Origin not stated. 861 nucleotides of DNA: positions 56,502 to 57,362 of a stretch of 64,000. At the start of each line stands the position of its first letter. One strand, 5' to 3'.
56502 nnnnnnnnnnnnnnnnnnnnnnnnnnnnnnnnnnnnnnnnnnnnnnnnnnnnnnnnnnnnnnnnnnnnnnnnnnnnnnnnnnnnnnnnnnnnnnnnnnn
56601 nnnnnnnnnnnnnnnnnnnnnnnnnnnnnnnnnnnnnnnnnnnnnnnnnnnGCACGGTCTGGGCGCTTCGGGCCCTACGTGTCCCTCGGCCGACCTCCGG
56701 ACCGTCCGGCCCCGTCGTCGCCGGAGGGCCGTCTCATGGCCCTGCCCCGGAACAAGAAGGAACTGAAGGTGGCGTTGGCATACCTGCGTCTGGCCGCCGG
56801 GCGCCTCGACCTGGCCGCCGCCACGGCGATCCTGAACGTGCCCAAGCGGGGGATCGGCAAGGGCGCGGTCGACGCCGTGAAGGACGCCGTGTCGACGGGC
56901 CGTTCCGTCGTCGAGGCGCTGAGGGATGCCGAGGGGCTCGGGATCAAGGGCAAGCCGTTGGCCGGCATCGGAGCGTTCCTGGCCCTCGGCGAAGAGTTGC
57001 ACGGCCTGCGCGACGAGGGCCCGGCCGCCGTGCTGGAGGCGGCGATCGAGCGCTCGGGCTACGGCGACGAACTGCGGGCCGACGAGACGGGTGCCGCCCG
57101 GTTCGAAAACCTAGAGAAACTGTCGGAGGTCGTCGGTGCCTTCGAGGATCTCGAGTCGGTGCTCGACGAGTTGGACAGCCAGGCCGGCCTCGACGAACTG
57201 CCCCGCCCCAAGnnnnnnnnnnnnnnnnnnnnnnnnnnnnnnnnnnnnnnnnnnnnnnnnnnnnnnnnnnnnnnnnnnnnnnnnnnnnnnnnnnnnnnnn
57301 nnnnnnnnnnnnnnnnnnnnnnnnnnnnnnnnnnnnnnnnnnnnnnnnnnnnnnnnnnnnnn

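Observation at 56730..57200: UvrD/PcrA 2B-subdomain-like module inserted between C-terminal repeats of DNA topoisomerase I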

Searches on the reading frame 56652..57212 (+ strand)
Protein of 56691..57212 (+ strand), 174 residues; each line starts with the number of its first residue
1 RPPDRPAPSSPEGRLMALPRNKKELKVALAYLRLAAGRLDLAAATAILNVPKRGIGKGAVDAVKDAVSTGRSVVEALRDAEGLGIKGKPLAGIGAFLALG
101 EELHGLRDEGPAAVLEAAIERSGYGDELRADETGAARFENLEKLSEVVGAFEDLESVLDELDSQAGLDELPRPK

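Call 4: search_protein_families(library=pfam, proteins=[window:56691-57212:+], max_evalue=1)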
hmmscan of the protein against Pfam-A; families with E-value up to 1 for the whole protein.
window:56691-57212:+ (174 aa): 1 family
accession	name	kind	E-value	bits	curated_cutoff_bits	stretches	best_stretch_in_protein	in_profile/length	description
PF13361.12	UvrD_C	-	0.00039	20.4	25.6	1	22-65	109-153/350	UvrD-like helicase C-terminal domain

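Call 5: search_protein_families(library=ncbifam, proteins=[window:56691-57212:+], max_evalue=1)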
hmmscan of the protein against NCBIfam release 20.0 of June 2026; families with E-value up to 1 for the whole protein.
window:56691-57212:+ (174 aa): 5 families
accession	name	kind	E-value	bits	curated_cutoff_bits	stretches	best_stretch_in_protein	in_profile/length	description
TIGR01073.1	pcrA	equivalog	1.7e-17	63.1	911.2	1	21-157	381-525/725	DNA helicase PcrA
NF008743.0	PRK11773.1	equivalog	2.8e-12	45.8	965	1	22-156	385-524/720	DNA helicase II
TIGR01075.1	uvrD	equivalog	5.6e-12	44.8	1144.45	1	22-160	380-523/715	DNA helicase II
TIGR01074.1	rep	equivalog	1.2e-06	27.1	951.45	1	21-148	378-512/668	DNA helicase Rep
NF008172.0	PRK10919.1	equivalog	0.0031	15.8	1168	1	22-116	380-476/673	DNA helicase Rep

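Call 6: search_solved_structures(query=window:56691-57212:+, max_evalue=10, show_alignments=3)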
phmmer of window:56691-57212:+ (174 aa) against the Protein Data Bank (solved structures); distinct sequences matched with E-value up to 10: 12.
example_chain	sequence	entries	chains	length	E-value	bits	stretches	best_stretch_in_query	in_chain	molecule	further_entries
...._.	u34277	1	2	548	4.2e-14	56.5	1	21-160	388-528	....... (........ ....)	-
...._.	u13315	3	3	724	5.5e-14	56.1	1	21-160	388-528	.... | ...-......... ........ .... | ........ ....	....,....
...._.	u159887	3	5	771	8.1e-10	42.6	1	22-151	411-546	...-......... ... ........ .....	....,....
4c2u_A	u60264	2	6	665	1.2e-08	38.8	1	21-148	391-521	DNA HELICASE II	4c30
4c2t_A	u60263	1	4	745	1.5e-08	38.4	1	21-148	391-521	DNA HELICASE II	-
3lfu_A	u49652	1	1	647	1.3e-07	35.4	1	22-160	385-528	DNA helicase II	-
2is1_A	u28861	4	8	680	5.3e-07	33.4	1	22-160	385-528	DNA helicase II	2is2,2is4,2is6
1qhh_B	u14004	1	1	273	0.0005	23.7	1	21-63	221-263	PROTEIN (PCRA (SUBUNIT))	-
1qhh_C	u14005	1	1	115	0.00053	23.7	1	74-161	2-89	PROTEIN (PCRA (SUBUNIT))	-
1uaa_A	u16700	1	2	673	0.31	14.6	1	22-122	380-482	PROTEIN (ATP-DEPENDENT DNA HELICASE REP.)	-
4twb_A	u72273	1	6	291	0.41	14.3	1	44-111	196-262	Ribose-phosphate pyrophosphokinase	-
7q21_C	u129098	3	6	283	0.53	13.9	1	55-114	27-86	Cytochrome bc1 complex cytochrome c subunit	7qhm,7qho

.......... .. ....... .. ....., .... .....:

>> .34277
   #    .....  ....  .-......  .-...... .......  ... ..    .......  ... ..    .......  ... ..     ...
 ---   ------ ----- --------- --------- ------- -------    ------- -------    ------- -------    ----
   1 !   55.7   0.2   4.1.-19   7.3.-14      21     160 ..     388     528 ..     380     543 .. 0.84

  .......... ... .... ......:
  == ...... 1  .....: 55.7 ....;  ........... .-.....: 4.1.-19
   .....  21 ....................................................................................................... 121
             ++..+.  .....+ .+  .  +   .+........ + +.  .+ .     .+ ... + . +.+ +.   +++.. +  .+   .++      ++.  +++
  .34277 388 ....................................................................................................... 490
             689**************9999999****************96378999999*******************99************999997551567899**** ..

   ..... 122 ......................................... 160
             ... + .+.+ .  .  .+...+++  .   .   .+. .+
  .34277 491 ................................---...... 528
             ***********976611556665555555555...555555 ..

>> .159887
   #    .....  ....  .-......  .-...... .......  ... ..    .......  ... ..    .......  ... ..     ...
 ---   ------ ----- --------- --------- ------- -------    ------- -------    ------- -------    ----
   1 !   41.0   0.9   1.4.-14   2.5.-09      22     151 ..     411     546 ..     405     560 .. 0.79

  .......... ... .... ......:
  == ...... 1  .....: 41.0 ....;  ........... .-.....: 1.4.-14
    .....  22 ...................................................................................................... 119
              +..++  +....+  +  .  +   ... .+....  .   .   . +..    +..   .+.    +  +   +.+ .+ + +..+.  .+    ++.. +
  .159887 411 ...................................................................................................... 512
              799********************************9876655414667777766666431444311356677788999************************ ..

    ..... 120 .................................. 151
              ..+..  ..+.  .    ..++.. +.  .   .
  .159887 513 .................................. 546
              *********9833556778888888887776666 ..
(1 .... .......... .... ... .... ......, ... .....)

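Call 7: find_homologous_proteins(query=window:56691-57212:+, max_evalue=0.00001)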
Query window:56691-57212:+: 2585 candidates shared short words with the query, none scored E <= 0.00001.

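Call 18: search_solved_structures(query=A2, max_evalue=0.01, show_alignments=2)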
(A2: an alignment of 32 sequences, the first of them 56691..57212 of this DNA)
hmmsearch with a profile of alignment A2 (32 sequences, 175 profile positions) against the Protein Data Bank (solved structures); distinct sequences matched with E-value up to 0.01: 10.
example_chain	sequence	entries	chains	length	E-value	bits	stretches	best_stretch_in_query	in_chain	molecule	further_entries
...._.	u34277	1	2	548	7.5e-29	103.8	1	21-157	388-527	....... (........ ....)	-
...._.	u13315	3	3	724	1.3e-28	103.1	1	21-157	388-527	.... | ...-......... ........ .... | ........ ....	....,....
4c2u_A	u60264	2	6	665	8e-26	94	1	21-154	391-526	DNA HELICASE II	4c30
4c2t_A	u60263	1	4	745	1.2e-25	93.4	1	21-154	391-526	DNA HELICASE II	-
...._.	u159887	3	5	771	5.9e-25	91.1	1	21-154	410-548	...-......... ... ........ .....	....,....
3lfu_A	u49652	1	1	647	3.4e-22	82.2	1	21-153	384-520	DNA helicase II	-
2is1_A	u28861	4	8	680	7.4e-22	81.1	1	21-153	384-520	DNA helicase II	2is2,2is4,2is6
1uaa_A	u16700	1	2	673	1e-12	51.3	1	21-149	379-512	PROTEIN (ATP-DEPENDENT DNA HELICASE REP.)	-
1qhh_B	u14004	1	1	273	1.6e-11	47.4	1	21-71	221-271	PROTEIN (PCRA (SUBUNIT))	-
1qhh_C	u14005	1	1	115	1e-09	41.5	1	74-157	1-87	PROTEIN (PCRA (SUBUNIT))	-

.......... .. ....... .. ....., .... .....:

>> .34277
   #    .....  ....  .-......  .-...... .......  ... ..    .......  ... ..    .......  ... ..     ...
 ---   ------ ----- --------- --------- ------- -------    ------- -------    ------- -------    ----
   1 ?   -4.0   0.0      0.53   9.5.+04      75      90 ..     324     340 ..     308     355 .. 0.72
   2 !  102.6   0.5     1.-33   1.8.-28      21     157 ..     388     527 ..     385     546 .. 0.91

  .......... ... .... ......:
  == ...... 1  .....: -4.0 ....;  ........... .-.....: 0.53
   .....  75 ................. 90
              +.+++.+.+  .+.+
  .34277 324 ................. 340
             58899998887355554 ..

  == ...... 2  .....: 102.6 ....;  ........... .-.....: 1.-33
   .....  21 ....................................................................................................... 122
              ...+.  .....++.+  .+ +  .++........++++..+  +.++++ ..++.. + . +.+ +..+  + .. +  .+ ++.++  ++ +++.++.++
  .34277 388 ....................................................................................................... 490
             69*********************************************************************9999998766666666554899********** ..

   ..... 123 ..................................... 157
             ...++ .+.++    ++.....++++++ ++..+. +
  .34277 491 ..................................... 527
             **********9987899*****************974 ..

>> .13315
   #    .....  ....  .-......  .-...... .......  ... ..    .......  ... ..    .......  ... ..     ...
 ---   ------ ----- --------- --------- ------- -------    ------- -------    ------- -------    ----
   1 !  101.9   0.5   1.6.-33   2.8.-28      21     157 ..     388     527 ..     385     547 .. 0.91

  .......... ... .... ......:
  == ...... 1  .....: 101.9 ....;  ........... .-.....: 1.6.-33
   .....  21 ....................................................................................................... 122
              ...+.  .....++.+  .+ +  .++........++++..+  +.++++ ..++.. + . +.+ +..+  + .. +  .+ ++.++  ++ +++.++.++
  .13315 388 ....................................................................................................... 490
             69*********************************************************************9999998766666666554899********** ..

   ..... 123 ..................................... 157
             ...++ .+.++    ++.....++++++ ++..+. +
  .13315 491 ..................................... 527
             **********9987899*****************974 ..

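Call 19: search_protein_families(library=pfam, alignment_id=A2, max_evalue=0.01)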
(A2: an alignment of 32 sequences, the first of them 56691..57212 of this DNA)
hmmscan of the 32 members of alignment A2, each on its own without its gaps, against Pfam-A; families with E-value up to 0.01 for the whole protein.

A. member 1, window:56691-57212:+ (174 aa): 1 family
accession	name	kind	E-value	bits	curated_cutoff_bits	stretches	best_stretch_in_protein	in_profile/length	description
PF13361.12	UvrD_C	-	0.00039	20.4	25.6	1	22-65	109-153/350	UvrD-like helicase C-terminal domain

B. families by the number of members that match (of 32 scanned): 1 family
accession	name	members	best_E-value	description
PF13361.12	UvrD_C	23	2.8e-08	UvrD-like helicase C-terminal domain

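Call 23: predict_structure(alignment_id=A2)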
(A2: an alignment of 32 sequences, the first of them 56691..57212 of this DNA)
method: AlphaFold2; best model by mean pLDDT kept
length: 174 residues; sequences in the alignment: 32
mean_pLDDT: 93.3   pTM: 0.87
mean pLDDT of the five models: 93.3, 93.0, 92.7, 91.5, 88.8
residues with pLDDT >= 90: 151; 70-90: 12; 50-70: 10; < 50: 1
segments of 3 or more residues with pLDDT < 50: none
pLDDT, mean of each block of 10 residues (from residue 1): 75 92 96 97 96 96 97 97 98 98 96 98 96 93 97 96 81 61
secondary structure, 60 per line:
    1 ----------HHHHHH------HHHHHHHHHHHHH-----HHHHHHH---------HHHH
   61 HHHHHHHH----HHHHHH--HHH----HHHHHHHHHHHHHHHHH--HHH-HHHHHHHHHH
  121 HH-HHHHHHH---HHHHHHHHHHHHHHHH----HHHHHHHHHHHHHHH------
elements in order: H11-16 H23-35 H41-47 H57-68 H73-78 H88-104 H111-122 H124-130 H134-149 H154-168

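Call 25: find_related_loci(query=A3, collection=genome_contigs, flank=4000)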
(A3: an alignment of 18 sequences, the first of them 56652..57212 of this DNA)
Query A3 (187 aa) in genome_contigs; peptide patterns used: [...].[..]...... (x = any residue, [..] = any of these).
324 stretches matched a pattern; 37 encode a relative of the query (tblastn E <= 1e-3); 37 distinct loci.
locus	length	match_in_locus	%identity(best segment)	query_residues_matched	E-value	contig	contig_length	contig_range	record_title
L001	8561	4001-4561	93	1-187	2e-109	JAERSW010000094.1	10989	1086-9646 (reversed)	MAG: Acidimicrobiales bacterium isolate BH16 c_000000005737, whole genome shotgun sequence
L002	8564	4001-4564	67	1-187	7e-76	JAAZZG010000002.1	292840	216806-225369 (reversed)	MAG: Acidimicrobiales bacterium isolate bin95s NODE_2_length_292840_cov_44.627676, whole genome shotgun sequence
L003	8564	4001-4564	65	1-187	1e-73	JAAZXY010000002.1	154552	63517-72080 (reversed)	MAG: Acidimicrobiales bacterium isolate bin26s NODE_2_length_154552_cov_16.523887, whole genome shotgun sequence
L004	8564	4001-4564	63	1-187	2e-59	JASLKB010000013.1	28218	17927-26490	MAG: Acidimicrobiales bacterium isolate ETNP1_MAG_18 NODE_13_length_28218_cov_4.521036, whole genome shotgun sequence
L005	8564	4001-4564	65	1-187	2e-59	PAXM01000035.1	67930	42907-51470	MAG: Acidimicrobiaceae bacterium isolate SAT127 267218, whole genome shotgun sequence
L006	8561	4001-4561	52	1-187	2e-54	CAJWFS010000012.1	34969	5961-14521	MAG TPA_asm: uncultured Acidimicrobiaceae bacterium isolate ERR599159_bin.18_MetaBAT_v2.12.1_MAG genome assembly, contig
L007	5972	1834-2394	53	1-187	4e-54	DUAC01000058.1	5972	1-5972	MAG TPA_asm: Acidimicrobiia bacterium isolate UWMA-0264 NODE_16931_length_5972_cov_1.873319, whole genome shotgun sequen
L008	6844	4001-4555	52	1-187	4e-54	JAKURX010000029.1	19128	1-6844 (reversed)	MAG: Acidimicrobiales bacterium isolate ALOHA_A2.5_66 A2.5-Microtrichales-14_29, whole genome shotgun sequence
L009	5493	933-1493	52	1-187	1e-53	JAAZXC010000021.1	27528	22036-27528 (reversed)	MAG: Acidimicrobiales bacterium isolate bin111s NODE_21_length_27528_cov_4.146991, whole genome shotgun sequence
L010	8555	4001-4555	52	1-187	4e-51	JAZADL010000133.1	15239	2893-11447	MAG: Actinomycetota bacterium isolate XB_MAG727 DB_MAG727_0133, whole genome shotgun sequence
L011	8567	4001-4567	52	1-187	7e-49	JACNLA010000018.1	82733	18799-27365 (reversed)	MAG: Actinomycetota bacterium isolate NIOZ-UU72 NIOZ-UU_NODE_226_length_82733_cov_40.0576, whole genome shotgun sequence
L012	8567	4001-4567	48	1-187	2e-44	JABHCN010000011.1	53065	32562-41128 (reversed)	MAG: Actinomycetota bacterium isolate SI037_bin109 k141_175614, whole genome shotgun sequence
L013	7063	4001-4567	47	1-187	4e-44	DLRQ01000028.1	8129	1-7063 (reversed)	MAG TPA_asm: Candidatus Microthrix sp. UBA7884 UBA7884_contig_12854, whole genome shotgun sequence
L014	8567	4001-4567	47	1-187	5e-44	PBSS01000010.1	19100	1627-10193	MAG: Acidimicrobiaceae bacterium isolate NP80 MHASMcontig_328890, whole genome shotgun sequence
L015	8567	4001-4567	48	1-187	5e-43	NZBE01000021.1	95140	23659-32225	MAG: Acidimicrobiaceae bacterium isolate ARS1426 47548, whole genome shotgun sequence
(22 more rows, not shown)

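Call 26: fold_search(model_id=the predicted structure, library=pdb)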
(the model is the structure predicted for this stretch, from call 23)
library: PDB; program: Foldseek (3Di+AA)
matches with E <= 10: 88; with E <= 0.001: 16
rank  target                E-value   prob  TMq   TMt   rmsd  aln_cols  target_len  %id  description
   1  3lfu                  4.5e-05  1.00  0.72  0.22   3.7       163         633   27  Crystal Structure of E. coli UvrD (released 2011-02-02)
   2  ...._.                6.3e-05  1.00  0.74  0.25   4.6       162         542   31  HELICASE PRODUCT COMPLEX (released 1999-04-08)
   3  2is1_B                6.9e-05  1.00  0.71  0.22   5.2       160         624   28  Crystal structure of UvrD-DNA-SO4 complex (released 2007-01-09)
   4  2is6_A                8.9e-05  1.00  0.73  0.21   5.9       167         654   27  Crystal structure of UvrD-DNA-ADPMgF3 ternary complex (released 2007-01-09)
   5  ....                  8.9e-05  1.00  0.66  0.20   5.7       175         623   28  STRUCTURE OF DNA HELICASE (released 1997-12-03)
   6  2is6_B                2.0e-04  1.00  0.73  0.21   7.5       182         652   25  Crystal structure of UvrD-DNA-ADPMgF3 ternary complex (released 2007-01-09)
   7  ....                  2.0e-04  1.00  0.64  0.19   5.6       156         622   29  STRUCTURE OF DNA HELICASE MUTANT WITH ADPNP (released 1999-07-13)
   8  2is4_B                2.0e-04  1.00  0.68  0.20   7.6       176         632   27  Crystal structure of UvrD-DNA-ADPNP ternary complex (released 2007-01-09)
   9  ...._A                2.4e-04  1.00  0.67  0.20   2.8       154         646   27  HELICASE SUBSTRATE COMPLEX (released 1999-04-08)
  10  2is1_A                2.7e-04  1.00  0.67  0.19   2.1       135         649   29  Crystal structure of UvrD-DNA-SO4 complex (released 2007-01-09)
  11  1uaa_A                2.9e-04  1.00  0.67  0.20   7.0       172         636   23  E. COLI REP HELICASE/DNA COMPLEX (released 1998-07-09)
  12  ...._F                4.3e-04  1.00  0.73  0.25   4.3       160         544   32  HELICASE PRODUCT COMPLEX (released 1999-04-08)
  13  2is4_A                4.7e-04  1.00  0.71  0.21   5.9       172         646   28  Crystal structure of UvrD-DNA-ADPNP ternary complex (released 2007-01-09)
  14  2is2_A                6.7e-04  1.00  0.63  0.18   2.2       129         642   29  Crystal structure of UvrD-DNA binary complex (released 2007-01-09)
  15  4c2u_A                6.7e-04  1.00  0.64  0.18   2.4       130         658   34  Crystal structure of Deinococcus radiodurans UvrD in complex with DNA, Form 1 (released 2013-10-30)
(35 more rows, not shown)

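Call 36: search_protein_representatives(alignment_id=A2)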
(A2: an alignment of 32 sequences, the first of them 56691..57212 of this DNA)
Query: 32 sequences, 175 profile positions. Proteins with E-value up to 0.001 (for the whole library): 10902; up to 1e-10: 4414; up to 1e-30: 24. The best 150 are listed.
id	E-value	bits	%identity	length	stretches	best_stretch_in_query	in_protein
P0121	3.3e-65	235.3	-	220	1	1-172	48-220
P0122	8.1e-59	214.5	-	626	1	1-175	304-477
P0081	1.8e-54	200.4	-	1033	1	2-175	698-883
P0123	1.4e-47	177.9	-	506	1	2-175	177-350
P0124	2.4e-39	151.1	-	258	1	21-174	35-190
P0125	2.2e-38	147.9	-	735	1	21-172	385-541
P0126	7.2e-38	146.3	-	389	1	21-172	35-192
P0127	1.1e-36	142.4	-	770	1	21-170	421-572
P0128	3.4e-36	140.8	-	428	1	21-170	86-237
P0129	2.0e-35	138.3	-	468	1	21-170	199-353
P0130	2.2e-35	138.2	-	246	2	21-110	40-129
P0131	1.4e-34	135.6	-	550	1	21-170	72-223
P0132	1.6e-34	135.4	-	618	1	21-158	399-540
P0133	2.5e-34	134.8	-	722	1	21-170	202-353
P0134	4.5e-34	133.9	-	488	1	21-170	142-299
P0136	1.5e-33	132.2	-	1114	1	21-169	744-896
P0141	5.0e-32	127.2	-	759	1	21-171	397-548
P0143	9.8e-32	126.3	-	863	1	21-146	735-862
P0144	1.2e-30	122.7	-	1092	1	2-175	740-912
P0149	1.8e-29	118.9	-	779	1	21-153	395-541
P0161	6.1e-28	113.9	-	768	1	21-171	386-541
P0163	1.3e-27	112.9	-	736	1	21-170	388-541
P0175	7.7e-27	110.4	-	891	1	21-154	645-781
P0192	1.0e-25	106.7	-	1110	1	21-155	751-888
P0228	1.1e-24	103.3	-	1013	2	21-159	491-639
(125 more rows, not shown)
